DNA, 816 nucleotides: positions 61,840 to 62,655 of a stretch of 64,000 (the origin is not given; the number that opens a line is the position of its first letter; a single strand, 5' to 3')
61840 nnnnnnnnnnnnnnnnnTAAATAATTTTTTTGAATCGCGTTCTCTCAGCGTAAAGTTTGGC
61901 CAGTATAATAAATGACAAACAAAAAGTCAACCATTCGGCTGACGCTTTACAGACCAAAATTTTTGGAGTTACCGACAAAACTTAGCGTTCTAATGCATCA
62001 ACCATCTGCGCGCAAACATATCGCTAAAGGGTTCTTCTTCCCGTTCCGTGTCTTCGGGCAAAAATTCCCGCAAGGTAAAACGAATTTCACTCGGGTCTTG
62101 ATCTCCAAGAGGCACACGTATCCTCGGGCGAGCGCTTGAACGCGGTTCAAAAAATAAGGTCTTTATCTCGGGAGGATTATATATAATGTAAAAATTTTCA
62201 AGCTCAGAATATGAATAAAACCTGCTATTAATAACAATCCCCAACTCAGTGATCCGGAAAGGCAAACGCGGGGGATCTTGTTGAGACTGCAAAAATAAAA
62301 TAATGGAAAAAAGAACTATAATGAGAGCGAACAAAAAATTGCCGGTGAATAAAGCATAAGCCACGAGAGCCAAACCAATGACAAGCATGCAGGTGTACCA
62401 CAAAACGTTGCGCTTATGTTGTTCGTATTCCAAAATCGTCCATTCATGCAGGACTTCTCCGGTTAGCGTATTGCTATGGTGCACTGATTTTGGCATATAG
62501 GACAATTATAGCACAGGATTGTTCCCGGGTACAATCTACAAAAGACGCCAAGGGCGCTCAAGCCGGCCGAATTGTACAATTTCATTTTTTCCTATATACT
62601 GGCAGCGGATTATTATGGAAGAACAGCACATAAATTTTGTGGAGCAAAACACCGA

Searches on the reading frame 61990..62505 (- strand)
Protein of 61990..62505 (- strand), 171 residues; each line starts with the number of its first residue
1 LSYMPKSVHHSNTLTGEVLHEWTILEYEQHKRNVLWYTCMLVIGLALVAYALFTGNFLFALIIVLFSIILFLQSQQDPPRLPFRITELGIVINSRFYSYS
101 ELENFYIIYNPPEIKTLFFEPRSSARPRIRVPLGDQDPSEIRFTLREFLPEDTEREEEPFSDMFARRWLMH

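Call 66: search_protein_families(library=pfam, proteins=[window:61990-62505:-], max_evalue=0.001)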
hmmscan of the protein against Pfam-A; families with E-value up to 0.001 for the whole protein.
window:61990-62505:- (171 aa): 1 family
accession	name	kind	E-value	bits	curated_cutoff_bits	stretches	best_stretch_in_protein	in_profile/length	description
PF11317.13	DUF3119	-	0.00099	19.9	25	0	41-119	9-88/114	Protein of unknown function (DUF3119)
